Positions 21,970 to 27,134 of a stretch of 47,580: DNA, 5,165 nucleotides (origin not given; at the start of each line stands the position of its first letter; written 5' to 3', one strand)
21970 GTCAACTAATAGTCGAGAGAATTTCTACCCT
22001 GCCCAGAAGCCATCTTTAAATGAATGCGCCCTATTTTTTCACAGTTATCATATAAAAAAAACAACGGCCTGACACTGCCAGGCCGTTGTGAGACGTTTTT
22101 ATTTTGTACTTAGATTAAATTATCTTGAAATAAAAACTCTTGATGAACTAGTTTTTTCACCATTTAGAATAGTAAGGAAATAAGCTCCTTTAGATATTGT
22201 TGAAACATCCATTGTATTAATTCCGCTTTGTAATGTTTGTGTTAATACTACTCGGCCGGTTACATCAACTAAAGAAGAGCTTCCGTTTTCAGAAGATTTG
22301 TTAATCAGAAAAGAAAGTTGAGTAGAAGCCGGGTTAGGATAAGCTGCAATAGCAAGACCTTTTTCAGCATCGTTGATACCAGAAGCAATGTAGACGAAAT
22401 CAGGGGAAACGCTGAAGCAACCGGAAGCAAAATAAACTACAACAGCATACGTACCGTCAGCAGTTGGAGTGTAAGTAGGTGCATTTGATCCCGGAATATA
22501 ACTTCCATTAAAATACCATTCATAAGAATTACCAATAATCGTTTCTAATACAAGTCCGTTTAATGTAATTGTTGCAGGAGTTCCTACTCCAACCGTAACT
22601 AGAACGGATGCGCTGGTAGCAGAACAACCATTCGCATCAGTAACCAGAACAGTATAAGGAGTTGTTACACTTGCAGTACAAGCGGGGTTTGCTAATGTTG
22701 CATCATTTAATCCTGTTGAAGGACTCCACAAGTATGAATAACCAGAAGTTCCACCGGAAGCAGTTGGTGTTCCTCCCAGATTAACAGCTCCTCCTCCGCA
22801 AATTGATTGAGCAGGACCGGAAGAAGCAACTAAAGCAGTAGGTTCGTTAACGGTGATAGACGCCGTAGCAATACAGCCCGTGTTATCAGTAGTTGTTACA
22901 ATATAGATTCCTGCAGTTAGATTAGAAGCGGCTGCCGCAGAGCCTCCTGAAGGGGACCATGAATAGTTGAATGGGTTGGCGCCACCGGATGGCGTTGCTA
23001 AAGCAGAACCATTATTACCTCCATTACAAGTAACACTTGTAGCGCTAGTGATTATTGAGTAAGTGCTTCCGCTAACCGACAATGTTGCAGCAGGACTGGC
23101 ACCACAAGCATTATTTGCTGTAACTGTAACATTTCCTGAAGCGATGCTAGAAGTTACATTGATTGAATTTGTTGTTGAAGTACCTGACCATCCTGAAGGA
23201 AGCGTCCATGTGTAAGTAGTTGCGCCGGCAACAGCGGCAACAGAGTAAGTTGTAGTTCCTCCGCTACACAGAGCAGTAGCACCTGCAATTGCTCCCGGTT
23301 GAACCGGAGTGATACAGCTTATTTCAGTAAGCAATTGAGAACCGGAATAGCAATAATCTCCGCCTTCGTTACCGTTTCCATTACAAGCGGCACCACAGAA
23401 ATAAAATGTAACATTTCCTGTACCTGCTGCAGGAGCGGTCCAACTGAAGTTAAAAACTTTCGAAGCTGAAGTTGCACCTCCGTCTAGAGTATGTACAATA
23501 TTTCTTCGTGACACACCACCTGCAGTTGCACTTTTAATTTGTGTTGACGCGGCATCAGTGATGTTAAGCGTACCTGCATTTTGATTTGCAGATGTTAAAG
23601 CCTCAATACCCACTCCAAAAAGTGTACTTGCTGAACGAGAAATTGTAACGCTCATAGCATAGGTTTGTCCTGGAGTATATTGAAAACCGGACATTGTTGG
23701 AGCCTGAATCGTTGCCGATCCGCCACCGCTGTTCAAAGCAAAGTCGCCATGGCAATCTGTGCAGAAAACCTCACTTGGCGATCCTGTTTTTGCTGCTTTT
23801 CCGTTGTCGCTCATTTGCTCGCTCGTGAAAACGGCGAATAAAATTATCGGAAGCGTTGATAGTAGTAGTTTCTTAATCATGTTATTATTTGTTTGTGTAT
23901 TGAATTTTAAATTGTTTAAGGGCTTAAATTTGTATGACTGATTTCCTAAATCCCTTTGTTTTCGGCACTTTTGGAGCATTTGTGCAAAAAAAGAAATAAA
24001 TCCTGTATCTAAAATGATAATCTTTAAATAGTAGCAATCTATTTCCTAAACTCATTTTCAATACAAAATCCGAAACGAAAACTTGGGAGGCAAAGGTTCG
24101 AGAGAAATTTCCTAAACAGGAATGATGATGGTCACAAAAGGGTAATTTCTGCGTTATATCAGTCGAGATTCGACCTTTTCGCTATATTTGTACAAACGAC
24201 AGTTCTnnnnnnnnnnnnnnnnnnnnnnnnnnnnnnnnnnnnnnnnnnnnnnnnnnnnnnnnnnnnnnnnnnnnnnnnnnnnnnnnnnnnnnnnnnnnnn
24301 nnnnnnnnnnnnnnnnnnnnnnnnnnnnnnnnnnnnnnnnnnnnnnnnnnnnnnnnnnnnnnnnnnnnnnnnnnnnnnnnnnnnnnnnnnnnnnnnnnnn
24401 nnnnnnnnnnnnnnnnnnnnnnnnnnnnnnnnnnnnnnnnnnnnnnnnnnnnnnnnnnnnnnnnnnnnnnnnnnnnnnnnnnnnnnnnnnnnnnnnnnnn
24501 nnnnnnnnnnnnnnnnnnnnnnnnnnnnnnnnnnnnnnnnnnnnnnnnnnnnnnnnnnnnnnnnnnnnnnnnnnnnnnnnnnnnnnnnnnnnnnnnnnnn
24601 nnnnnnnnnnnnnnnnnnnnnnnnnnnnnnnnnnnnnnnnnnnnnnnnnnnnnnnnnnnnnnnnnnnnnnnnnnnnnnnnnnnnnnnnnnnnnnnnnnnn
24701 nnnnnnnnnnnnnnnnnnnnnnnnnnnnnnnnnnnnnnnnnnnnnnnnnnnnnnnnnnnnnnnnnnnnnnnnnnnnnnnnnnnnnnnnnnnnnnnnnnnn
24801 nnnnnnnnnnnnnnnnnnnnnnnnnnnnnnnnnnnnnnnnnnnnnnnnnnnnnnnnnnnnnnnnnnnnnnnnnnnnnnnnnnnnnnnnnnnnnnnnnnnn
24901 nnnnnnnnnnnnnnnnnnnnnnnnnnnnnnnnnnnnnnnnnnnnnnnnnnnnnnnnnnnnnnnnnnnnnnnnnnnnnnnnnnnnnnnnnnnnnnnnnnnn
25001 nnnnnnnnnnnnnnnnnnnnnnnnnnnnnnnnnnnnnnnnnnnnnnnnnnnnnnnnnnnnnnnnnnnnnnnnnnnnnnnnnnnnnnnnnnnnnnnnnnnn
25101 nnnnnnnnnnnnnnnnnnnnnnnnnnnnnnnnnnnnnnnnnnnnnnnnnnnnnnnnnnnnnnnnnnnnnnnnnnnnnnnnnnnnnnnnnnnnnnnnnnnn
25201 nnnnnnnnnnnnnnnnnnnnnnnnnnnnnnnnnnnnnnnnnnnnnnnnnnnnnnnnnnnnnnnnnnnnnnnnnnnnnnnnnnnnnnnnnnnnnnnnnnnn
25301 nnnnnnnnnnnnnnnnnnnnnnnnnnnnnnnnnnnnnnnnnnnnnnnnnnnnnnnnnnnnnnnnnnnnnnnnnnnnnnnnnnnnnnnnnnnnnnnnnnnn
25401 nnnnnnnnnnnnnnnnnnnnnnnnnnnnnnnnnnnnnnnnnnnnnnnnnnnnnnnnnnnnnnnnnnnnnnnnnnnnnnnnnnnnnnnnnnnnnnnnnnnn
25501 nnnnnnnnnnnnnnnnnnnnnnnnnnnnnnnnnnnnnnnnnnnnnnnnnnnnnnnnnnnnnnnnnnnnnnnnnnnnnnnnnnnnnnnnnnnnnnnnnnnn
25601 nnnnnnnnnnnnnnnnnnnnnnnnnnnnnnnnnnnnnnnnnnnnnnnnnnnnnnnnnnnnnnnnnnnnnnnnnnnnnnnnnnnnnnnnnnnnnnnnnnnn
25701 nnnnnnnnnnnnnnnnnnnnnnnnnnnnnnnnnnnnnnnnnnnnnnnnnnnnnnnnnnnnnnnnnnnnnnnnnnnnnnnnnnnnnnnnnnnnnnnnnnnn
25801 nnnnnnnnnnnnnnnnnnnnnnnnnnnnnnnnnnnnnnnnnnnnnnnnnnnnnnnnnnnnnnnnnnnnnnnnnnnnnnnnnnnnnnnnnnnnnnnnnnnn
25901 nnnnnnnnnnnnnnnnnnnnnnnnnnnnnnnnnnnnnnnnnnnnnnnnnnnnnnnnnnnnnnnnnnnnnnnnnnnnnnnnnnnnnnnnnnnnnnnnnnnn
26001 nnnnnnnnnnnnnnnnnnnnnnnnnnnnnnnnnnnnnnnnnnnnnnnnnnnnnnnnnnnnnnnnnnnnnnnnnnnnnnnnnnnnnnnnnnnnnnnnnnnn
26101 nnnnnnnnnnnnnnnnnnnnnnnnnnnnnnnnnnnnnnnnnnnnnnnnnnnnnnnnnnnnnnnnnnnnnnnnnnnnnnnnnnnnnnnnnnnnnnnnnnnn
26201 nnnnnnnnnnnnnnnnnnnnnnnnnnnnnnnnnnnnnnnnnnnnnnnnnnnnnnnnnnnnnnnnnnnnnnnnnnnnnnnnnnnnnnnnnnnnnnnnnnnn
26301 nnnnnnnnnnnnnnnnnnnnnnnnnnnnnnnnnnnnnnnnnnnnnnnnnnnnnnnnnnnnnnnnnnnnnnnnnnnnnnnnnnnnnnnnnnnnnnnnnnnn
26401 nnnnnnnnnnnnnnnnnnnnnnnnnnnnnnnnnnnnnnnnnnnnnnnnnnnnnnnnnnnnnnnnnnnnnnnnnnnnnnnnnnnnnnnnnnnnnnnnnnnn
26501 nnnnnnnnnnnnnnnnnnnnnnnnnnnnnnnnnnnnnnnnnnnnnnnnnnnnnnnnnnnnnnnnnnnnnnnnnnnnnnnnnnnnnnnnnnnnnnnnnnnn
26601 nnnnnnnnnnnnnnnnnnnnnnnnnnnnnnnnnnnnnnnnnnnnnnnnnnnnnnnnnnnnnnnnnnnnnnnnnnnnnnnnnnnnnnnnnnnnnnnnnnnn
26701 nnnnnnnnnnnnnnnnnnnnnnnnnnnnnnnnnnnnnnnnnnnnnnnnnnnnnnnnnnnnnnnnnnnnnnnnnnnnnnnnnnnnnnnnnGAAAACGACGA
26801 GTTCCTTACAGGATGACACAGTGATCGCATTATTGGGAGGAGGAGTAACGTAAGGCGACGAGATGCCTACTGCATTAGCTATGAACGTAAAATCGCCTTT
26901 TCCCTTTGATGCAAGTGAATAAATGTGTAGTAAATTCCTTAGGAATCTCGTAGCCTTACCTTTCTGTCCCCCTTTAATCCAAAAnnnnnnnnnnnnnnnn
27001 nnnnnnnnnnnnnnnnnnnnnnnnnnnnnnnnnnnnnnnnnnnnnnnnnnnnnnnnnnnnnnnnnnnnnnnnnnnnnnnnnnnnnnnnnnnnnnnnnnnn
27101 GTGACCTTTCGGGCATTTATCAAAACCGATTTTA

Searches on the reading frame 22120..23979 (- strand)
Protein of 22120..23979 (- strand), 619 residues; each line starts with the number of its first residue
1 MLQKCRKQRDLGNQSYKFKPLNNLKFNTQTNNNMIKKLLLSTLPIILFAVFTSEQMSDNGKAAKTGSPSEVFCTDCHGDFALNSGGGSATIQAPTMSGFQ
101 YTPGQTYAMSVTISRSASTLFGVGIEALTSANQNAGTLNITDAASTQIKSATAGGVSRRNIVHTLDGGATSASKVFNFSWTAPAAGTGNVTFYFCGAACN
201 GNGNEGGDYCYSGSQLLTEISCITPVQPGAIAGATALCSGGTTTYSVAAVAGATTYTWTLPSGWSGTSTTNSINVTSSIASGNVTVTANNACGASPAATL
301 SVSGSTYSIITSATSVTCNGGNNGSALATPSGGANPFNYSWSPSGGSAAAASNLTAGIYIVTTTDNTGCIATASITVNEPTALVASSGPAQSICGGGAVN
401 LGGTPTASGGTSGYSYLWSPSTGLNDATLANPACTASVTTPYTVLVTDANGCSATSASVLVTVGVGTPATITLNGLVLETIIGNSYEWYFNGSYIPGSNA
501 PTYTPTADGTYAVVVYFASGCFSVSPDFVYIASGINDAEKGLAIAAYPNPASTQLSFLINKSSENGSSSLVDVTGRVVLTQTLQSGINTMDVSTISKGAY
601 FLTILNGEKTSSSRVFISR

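Call 18: search_protein_families(library=pfam, proteins=[window:22120-23979:-])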
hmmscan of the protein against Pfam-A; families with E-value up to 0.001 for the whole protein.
window:22120-23979:- (619 aa): 3 families
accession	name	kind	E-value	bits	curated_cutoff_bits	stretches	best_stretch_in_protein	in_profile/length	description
PF19408.5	PKD_6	-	1.9e-20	73.5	25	1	225-302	2-82/82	PKD-like domain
PF18962.6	Por_Secre_tail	-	1.7e-14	54.3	27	1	547-617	2-75/75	Secretion system C-terminal sorting domain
PF13573.12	SprB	-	1.1e-08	35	28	1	311-345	2-36/37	SprB repeat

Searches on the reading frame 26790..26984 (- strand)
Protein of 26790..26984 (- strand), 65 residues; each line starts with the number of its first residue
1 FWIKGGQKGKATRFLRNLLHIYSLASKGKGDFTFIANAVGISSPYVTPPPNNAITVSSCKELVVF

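Call 42: find_homologous_proteins(query=window:26790-26984:-, max_evalue=1)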
Query seq(65 aa) (65 aa): 1 proteins with E <= 1 among 1 candidates.
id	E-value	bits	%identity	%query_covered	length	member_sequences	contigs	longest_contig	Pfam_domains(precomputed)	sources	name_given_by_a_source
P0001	1.1e-13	68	64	92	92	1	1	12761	-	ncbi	-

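Call 44: find_encoding_contigs(protein=P0001, flank=10000, max_places=10)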
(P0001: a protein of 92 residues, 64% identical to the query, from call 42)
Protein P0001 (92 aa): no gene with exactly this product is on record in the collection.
